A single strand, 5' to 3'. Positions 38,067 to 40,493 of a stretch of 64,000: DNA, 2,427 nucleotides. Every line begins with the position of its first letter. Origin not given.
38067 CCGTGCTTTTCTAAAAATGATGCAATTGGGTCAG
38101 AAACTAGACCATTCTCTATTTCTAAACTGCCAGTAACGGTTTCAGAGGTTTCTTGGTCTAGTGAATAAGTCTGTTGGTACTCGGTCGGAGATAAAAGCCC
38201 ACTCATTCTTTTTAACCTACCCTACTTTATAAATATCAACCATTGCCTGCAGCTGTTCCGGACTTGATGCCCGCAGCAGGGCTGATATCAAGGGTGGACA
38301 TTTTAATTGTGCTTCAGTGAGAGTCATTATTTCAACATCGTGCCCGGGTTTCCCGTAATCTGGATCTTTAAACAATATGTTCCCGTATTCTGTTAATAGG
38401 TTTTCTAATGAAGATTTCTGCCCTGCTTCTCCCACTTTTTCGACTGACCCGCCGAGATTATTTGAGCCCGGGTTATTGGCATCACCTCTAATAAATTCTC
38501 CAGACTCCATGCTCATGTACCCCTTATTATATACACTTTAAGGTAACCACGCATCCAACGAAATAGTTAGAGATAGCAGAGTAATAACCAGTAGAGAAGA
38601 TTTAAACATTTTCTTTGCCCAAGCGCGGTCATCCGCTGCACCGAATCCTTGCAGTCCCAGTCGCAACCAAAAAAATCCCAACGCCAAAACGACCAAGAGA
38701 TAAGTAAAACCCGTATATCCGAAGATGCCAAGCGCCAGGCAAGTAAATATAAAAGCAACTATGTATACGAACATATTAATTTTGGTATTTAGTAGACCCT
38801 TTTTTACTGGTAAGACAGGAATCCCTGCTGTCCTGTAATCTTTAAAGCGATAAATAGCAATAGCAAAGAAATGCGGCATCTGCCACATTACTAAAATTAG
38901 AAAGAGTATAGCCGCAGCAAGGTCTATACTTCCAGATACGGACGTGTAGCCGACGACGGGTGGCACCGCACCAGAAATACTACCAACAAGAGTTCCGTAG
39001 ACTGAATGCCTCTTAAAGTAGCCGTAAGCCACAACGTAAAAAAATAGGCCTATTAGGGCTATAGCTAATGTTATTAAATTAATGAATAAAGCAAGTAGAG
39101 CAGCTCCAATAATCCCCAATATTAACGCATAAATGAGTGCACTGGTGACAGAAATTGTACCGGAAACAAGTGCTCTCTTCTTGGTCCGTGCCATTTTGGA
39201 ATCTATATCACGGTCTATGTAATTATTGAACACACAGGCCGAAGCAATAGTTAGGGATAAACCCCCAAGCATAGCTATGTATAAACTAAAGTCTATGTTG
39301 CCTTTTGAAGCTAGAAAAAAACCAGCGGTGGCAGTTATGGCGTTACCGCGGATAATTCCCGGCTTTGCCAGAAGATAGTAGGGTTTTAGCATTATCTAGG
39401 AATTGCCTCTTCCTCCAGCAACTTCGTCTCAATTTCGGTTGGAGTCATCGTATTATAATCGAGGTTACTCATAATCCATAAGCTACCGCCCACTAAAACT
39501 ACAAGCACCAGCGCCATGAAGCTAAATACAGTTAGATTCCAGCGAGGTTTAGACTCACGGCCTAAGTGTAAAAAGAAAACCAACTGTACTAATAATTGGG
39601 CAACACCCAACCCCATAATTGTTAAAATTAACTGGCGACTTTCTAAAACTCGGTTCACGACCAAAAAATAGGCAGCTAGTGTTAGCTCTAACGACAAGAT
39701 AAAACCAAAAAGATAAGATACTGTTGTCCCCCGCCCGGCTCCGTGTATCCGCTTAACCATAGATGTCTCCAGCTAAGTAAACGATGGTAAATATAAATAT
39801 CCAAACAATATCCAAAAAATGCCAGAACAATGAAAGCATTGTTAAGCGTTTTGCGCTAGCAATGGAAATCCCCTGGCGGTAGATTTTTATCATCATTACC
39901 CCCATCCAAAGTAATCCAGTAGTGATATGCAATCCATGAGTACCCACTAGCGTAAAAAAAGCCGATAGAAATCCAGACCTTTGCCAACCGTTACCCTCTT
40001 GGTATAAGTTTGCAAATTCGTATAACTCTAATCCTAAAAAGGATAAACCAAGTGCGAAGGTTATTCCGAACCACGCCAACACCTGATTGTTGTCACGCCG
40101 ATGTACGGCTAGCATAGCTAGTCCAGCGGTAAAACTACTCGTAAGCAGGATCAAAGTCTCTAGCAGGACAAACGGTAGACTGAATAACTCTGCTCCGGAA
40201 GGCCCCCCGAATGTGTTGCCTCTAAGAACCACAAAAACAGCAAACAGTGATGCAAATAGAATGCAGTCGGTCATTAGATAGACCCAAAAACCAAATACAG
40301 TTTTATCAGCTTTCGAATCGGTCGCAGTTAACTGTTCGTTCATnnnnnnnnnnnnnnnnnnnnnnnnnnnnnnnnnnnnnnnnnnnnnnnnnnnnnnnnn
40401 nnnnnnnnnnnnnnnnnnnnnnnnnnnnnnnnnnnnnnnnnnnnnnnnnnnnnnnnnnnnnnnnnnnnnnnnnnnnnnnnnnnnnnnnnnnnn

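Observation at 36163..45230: Twelve-gene same-strand cluster: two-component system, small protein, cyoABCDE, then three uncharacterised proteins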

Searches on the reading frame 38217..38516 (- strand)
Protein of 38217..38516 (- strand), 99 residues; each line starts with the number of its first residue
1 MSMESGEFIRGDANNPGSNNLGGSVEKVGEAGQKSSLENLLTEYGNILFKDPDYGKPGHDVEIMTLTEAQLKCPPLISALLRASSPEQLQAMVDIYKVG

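Call 3: search_protein_families(library=pfam, proteins=[window:38217-38516:-], max_evalue=0.01)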
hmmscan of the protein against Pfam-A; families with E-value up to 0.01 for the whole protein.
window:38217-38516:- (99 aa): 0 families

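Call 4: search_protein_families(library=ncbifam, proteins=[window:38217-38516:-], max_evalue=0.01)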
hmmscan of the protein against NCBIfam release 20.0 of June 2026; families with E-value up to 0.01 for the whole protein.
window:38217-38516:- (99 aa): 0 families

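Call 11: search_protein_families(library=pfam, proteins=[window:38217-38516:-], max_evalue=10)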
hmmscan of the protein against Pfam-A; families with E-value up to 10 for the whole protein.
window:38217-38516:- (99 aa): 0 families

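Call 19: search_protein_representatives(protein=window:38217-38516:-)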
Query: 99 residues. Proteins with E-value up to 0.001 (for the whole library): 7; up to 1e-10: 2; up to 1e-30: 1. The best 7 are listed.
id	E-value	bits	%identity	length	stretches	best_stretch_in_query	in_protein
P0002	1.1e-58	211.2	100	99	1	1-99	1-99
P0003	1.1e-12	63.9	48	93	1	38-97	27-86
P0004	1.3e-08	50.9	45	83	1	33-97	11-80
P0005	2.0e-07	47.0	45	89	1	34-97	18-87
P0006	1.5e-05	41.1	39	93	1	38-98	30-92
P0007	1.1e-04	38.3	59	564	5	79-97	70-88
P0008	1.2e-04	38.1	29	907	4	12-71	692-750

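Call 24: find_homologous_proteins(query=A1, max_evalue=0.01)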
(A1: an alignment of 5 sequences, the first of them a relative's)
Query A1 (5 sequences) (99 aa, profile of the alignment): 7 proteins with E <= 0.01 among 651 candidates.
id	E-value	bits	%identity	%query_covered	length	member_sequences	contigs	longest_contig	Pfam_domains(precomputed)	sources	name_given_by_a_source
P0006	6.2e-36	140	34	87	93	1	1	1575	-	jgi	jgi:uncharacterized Fe-S cluster-containing protein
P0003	1.3e-32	129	50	59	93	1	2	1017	-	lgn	-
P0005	9.9e-32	127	42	64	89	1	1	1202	-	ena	-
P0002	1.0e-30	123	100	100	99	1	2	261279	-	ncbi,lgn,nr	ncbi:hypothetical protein H0X09_02325 [Candidatus Saccharibacteria bacterium]|nr:hypothetical protei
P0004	4.5e-29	118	41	67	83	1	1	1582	-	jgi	jgi:hypothetical protein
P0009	4.4e-27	112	38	76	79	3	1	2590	-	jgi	jgi:hypothetical protein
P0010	1.6e-21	94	42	64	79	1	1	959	-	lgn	-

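Call 25: find_encoding_contigs(protein=P0009, flank=5000)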
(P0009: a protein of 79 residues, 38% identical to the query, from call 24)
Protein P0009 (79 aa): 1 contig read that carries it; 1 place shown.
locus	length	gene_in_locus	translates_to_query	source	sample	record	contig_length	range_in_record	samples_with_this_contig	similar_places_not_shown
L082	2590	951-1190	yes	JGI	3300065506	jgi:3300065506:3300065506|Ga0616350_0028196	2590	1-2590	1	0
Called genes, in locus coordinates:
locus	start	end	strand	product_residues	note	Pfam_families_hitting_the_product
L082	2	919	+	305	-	?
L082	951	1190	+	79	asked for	-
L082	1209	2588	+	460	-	?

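Call 26: find_encoding_contigs(protein=P0006, flank=5000)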
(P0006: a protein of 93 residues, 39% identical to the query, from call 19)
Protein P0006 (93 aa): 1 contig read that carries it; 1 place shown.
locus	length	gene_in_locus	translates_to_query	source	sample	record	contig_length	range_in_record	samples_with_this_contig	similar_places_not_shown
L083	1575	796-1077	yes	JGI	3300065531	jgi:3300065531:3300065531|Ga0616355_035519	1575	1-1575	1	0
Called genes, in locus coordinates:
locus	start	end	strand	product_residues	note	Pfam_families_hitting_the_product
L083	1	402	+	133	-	?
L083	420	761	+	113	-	PF01040:UbiA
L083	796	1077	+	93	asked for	-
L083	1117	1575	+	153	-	?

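Call 27: find_encoding_contigs(protein=P0004, flank=5000)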
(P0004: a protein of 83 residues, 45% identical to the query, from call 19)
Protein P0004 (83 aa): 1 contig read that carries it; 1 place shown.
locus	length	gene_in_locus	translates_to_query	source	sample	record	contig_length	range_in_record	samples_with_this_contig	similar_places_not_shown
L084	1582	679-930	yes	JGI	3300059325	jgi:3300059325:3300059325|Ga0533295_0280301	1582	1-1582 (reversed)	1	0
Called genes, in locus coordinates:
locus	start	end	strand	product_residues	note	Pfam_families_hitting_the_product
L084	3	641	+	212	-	?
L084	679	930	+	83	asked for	-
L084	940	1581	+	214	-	?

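Call 28: find_encoding_contigs(protein=P0005, flank=5000)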
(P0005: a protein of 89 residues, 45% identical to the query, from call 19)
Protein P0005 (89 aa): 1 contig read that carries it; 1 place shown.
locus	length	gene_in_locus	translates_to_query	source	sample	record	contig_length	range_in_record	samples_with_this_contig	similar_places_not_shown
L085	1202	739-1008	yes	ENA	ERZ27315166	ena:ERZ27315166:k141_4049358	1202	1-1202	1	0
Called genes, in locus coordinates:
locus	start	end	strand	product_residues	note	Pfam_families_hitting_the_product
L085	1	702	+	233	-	?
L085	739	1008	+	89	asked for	-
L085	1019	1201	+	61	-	?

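Call 29: find_encoding_contigs(protein=P0003, flank=5000)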
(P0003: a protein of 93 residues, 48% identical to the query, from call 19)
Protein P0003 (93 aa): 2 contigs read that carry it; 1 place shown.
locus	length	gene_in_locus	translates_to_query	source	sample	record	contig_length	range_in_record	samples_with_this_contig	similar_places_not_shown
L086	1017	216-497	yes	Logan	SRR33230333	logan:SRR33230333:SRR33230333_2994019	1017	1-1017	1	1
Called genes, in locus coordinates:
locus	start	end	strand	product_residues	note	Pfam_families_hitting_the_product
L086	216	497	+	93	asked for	-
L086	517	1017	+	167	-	?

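Call 36: find_related_loci(query=A3, collection=metagenome_contigs, flank=10000)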
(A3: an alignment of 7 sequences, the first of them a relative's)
Query A3 (99 aa) in metagenome_contigs; peptide patterns used: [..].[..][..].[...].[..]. (x = any residue, [..] = any of these).
71 stretches matched a pattern, but none encodes a relative of the query by tblastn (E <= 1e-3).

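Call 53: predict_structure(alignment_id=A3)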
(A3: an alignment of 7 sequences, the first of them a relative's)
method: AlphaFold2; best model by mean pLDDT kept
length: 99 residues; sequences in the alignment: 7
mean_pLDDT: 72.0   pTM: 0.48
mean pLDDT of the five models: 72.0, 69.3, 66.8, 65.0, 64.4
residues with pLDDT >= 90: 0; 70-90: 63; 50-70: 21; < 50: 15
segments of 3 or more residues with pLDDT < 50: 17-19, 21-24, 26-29
pLDDT, mean of each block of 10 residues (from residue 1): 53 51 47 70 86 81 85 82 83 82
secondary structure, 60 per line:
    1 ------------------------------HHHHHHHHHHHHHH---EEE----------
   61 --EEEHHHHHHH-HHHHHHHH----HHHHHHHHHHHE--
elements in order: H31-44 E48-50 E63-65 H66-72 H74-81 H86-96

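Call 68: search_solved_structures(query=A3, max_evalue=10)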
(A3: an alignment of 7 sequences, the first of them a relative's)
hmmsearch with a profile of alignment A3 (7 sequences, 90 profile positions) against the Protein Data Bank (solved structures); distinct sequences matched with E-value up to 10: 1.
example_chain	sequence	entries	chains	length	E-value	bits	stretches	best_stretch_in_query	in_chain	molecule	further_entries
6goc_A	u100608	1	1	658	1.6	11.9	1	40-89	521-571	DUF3826 domain-containing protein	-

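Call 79: search_protein_families(library=phrogs, proteins=[window:38217-38516:-], max_evalue=0.1)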
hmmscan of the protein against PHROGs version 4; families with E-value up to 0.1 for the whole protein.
window:38217-38516:- (99 aa): 0 families

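Call 80: search_protein_families(library=padloc, proteins=[window:38217-38516:-], max_evalue=0.1)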
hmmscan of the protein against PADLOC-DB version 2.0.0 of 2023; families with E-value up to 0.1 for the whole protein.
window:38217-38516:- (99 aa): 0 families

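Call 81: find_encoding_contigs(protein=P0010, flank=5000)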
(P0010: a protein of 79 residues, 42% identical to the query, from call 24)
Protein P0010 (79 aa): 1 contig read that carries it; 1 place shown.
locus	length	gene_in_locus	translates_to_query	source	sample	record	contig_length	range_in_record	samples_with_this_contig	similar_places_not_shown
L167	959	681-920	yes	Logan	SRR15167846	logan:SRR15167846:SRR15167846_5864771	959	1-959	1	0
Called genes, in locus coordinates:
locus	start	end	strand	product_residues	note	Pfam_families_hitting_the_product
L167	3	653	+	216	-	?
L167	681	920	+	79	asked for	-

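Call 84: fold_search(model_id=the predicted structure, library=pdb)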
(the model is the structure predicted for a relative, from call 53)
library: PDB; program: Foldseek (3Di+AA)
matches with E <= 10: 61; with E <= 0.001: 0
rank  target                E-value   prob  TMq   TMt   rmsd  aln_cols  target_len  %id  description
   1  9e2g_0B               1.9e+00  0.11  0.30  0.06   8.7        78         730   20  Cryo-EM structure of 48 nm repeat of microtubule doublet from T. brucei flagellum (released 2025-03-12)
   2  8uu9_g                2.7e+00  0.02  0.18  0.16   9.9        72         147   10  Cryo-EM structure of the ratcheted Listeria innocua 70S ribosome (head-swiveled) in complex with HflXr and pe/E-tRNA ( (released 2024-02-28)
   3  9d78_A                3.2e+00  0.12  0.35  0.17   7.2        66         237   21  Apo-OXA-58 carbapenemase (released 2024-12-11)
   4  4yin_B                3.2e+00  0.11  0.35  0.17   7.0        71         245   14  Crystal structure of the extended-spectrum beta-lactamase OXA-145 (released 2016-02-10)
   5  1ewz_A                4.0e+00  0.10  0.35  0.17   7.2        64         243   19  CRYSTAL STRUCTURE OF THE OXA-10 BETA-LACTAMASE FROM PSEUDOMONAS AERUGINOSA (released 2000-11-01)
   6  1e4d_B                4.2e+00  0.08  0.32  0.15   7.3        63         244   21  Structure of OXA10 beta-lactamase at pH 8.3 (released 2001-01-12)
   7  9e41_A                4.2e+00  0.05  0.22  0.07   8.4        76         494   17  Asymmetric unit of yPOWV (released 2025-07-16)
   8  9d32_A                4.5e+00  0.03  0.19  0.05  12.4        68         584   13  Structure of the HKU5 RBD bound to the P. abramus ACE2 receptor (released 2025-02-19)
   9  9bne_A                4.8e+00  0.04  0.20  0.05  11.4        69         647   13  SARS-CoV-2 spike HexaPro protein in complex with T3A trimeric antagonist (released 2025-08-27)
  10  7wpo_A                4.8e+00  0.03  0.19  0.05  12.1        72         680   15  Structure of NeoCOV RBD binding to Bat37 ACE2 (released 2022-11-30)
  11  9ixn_B                5.2e+00  0.07  0.32  0.15   7.3        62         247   21  Crystal structure of OXA-10 (released 2024-10-23)
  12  5jbr_B                5.2e+00  0.03  0.22  0.16  19.8        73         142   12  Crystal structure of uncharacterized protein Bcav_2135 from Beutenbergia cavernae (released 2016-04-20)
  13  8zuf_A                5.2e+00  0.02  0.19  0.05  12.2        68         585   15  Cryo-EM structure of P.nat ACE2 mutant in complex with MOW15-22 RBD (released 2025-02-12)
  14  7wpz_A                5.2e+00  0.02  0.20  0.05  11.4        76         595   17  Structure of PDF-2180-COV RBD binding to Bat37 ACE2 (released 2022-11-30)
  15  1e4d_C                5.5e+00  0.06  0.31  0.15   7.6        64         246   22  Structure of OXA10 beta-lactamase at pH 8.3 (released 2001-01-12)
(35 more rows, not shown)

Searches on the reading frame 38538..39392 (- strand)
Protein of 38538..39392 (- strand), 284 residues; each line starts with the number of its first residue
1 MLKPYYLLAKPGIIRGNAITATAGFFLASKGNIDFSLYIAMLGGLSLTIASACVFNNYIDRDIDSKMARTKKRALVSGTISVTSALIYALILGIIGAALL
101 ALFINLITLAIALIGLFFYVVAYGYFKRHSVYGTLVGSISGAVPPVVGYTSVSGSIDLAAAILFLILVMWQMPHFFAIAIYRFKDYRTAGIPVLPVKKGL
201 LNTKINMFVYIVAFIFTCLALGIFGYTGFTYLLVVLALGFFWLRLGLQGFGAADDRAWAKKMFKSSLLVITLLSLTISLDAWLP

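Call 3: search_protein_families(library=pfam, proteins=[window:38538-39392:-], max_evalue=0.01)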
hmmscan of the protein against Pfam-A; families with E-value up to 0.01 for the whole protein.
window:38538-39392:- (284 aa): 1 family
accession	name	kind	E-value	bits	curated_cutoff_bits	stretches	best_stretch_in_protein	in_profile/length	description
PF01040.23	UbiA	-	6.7e-60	202.9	34.2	1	18-266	2-248/250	UbiA prenyltransferase family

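Call 4: search_protein_families(library=ncbifam, proteins=[window:38538-39392:-], max_evalue=0.01)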
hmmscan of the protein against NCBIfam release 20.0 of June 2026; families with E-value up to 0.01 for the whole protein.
window:38538-39392:- (284 aa): 23 families
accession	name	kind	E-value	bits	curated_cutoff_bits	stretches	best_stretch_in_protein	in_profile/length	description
NF003348.0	PRK04375.1-1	equivalog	2.9e-113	378.1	285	1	1-281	2-283/292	heme o synthase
TIGR01473.1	cyoE_ctaB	equivalog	1.1e-84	284.5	210.3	1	3-280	1-280/281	heme o synthase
NF003349.0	PRK04375.1-2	equivalog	1.6e-61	208.2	246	1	2-283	25-312/318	heme o synthase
TIGR01474.1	ubiA_proteo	equivalog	9.6e-23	81.1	275.45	1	25-277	27-277/282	4-hydroxybenzoate octaprenyltransferase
TIGR01475.1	ubiA_other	subfamily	4e-17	62.6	180.8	1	21-243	21-243/282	UbiA-like polyprenyltransferase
NF009524.0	PRK12886.1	equivalog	4.2e-17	62.4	387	1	22-241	28-245/291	prenyltransferase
NF009526.0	PRK12888.1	equivalog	2.3e-16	60.1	364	1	39-233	59-247/301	4-hydroxybenzoate octaprenyltransferase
NF009515.0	PRK12874.1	equivalog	2e-15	56.9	392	1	34-237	43-247/291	4-hydroxybenzoate polyprenyltransferase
NF041584.1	MqnP_SCO4491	exception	2.6e-15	56.9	420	1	39-226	47-225/285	menaquinone biosynthesis prenyltransferase MqnP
NF041585.1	MqnP_Cj_Hp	exception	4.1e-15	56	375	1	36-237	38-240/281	menaquinone biosynthesis prenyltransferase MqnP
NF041586.1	MqnP_DT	exception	4.4e-15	56.1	430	1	21-241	19-237/277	menaquinone biosynthesis prenyltransferase MqnP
NF009521.0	PRK12882.1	equivalog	2.3e-11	43.4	296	1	17-269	20-268/280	geranylgeranylglycerol-phosphate geranylgeranyltransferase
NF009523.0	PRK12884.1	equivalog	8e-11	41.6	269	1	9-267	11-263/279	prenyltransferase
NF009609.0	PRK13106.1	equivalog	1.5e-09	37.7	349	1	21-180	34-186/301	prenyltransferase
NF009514.0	PRK12873.1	equivalog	5.9e-09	35.7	246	1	21-220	32-235/297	4-hydroxybenzoate polyprenyltransferase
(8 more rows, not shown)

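Call 42: find_related_loci(query=window:38538-39392:-, collection=metagenome_contigs, flank=10000)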
Query window:38538-39392:- (284 aa) in metagenome_contigs; peptide patterns used: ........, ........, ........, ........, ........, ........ (x = any residue, [..] = any of these).
600 stretches matched a pattern (row limit reached: there are more); 542 encode a relative of the query (tblastn E <= 1e-3); the best 80 are kept; 80 distinct loci.
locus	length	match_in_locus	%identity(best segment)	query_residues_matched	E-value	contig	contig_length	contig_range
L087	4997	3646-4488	60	1-281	3e-107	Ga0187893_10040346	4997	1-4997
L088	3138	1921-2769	58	1-283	2e-109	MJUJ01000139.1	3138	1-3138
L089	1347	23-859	59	2-280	8e-115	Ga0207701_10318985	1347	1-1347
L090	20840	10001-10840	60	2-281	4e-106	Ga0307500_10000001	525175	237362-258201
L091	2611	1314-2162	60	1-283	2e-109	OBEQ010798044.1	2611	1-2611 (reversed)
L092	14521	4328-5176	60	1-283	1e-105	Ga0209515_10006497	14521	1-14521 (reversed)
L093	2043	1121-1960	59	2-281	7e-111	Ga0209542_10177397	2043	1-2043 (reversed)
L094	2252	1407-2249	61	1-281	3e-110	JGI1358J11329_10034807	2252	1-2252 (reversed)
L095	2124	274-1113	58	1-280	9e-110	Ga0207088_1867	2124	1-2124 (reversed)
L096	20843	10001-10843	58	1-281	1e-103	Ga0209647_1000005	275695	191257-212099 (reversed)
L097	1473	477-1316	60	1-280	3e-111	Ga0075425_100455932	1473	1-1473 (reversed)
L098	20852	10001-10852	57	1-284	2e-102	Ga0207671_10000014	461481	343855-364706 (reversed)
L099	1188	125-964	61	2-281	3e-111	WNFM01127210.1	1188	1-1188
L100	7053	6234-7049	63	2-273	8e-102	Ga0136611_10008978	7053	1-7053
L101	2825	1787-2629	58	1-281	8e-105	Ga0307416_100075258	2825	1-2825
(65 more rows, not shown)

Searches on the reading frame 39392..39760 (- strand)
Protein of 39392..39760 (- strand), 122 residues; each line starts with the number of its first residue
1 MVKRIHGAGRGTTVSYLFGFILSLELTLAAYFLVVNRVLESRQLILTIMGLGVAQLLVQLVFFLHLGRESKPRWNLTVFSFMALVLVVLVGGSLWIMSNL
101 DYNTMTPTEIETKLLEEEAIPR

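Call 3: search_protein_families(library=pfam, proteins=[window:39392-39760:-], max_evalue=0.01)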
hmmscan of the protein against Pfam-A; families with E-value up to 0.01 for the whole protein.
window:39392-39760:- (122 aa): 1 family
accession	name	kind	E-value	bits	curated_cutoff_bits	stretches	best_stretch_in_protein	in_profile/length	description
PF03626.19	COX4_pro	-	4.5e-13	49.8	28.9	1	18-90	2-72/72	Prokaryotic Cytochrome C oxidase subunit IV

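Call 4: search_protein_families(library=ncbifam, proteins=[window:39392-39760:-], max_evalue=0.01)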
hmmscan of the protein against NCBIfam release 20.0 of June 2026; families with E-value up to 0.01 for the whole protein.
window:39392-39760:- (122 aa): 5 families
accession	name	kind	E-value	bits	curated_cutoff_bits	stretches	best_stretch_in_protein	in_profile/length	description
TIGR02847.1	CyoD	equivalog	1.1e-28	99.5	81.45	1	12-105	3-96/96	cytochrome o ubiquinol oxidase subunit IV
NF007878.0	PRK10582.1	equivalog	2e-27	95.5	144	1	6-106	8-108/109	cytochrome o ubiquinol oxidase subunit IV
TIGR02901.1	QoxD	equivalog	1.3e-12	48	85.6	1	14-98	7-91/94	cytochrome aa3 quinol oxidase subunit IV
TIGR02908.1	CoxD_Bacillus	equivalog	0.00046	20.1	117.85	1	17-89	29-101/110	cytochrome c oxidase subunit IVB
NF045937.1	MSC_0624_12TM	equivalog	0.00075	18.2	70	1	15-105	282-374/445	MSC_0624 family F1-like ATPase-associated membrane protein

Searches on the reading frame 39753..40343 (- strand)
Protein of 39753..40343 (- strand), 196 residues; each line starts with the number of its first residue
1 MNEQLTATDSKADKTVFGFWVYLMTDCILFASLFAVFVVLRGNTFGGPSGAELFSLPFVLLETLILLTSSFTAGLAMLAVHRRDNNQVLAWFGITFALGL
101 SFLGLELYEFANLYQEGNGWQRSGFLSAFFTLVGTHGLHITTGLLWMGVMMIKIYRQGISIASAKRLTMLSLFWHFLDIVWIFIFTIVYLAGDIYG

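Call 3: search_protein_families(library=pfam, proteins=[window:39753-40343:-], max_evalue=0.01)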
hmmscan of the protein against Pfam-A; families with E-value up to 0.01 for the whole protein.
window:39753-40343:- (196 aa): 1 family
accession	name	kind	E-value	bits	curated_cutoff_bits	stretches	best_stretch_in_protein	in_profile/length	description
PF00510.24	COX3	-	1e-14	55.5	23.8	1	16-191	77-256/258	Cytochrome c oxidase subunit III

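Call 4: search_protein_families(library=ncbifam, proteins=[window:39753-40343:-], max_evalue=0.01)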
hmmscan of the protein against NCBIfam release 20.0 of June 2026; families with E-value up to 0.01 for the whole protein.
window:39753-40343:- (196 aa): 4 families
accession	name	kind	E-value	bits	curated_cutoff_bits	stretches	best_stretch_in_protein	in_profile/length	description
TIGR02842.1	CyoC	equivalog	1.1e-77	260.5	223.75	1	15-192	1-178/180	cytochrome o ubiquinol oxidase subunit III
NF007944.0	PRK10663.1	equivalog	3.3e-75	252.4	340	1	12-193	22-203/204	cytochrome o ubiquinol oxidase subunit III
TIGR02897.1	QoxC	equivalog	3.7e-56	190.3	239.9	1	13-192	8-188/190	cytochrome aa3 quinol oxidase subunit III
NF050119.1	aa3_CtaE_Actin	exception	8.5e-33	114.2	190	1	11-190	7-188/190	aa3-type cytochrome oxidase subunit III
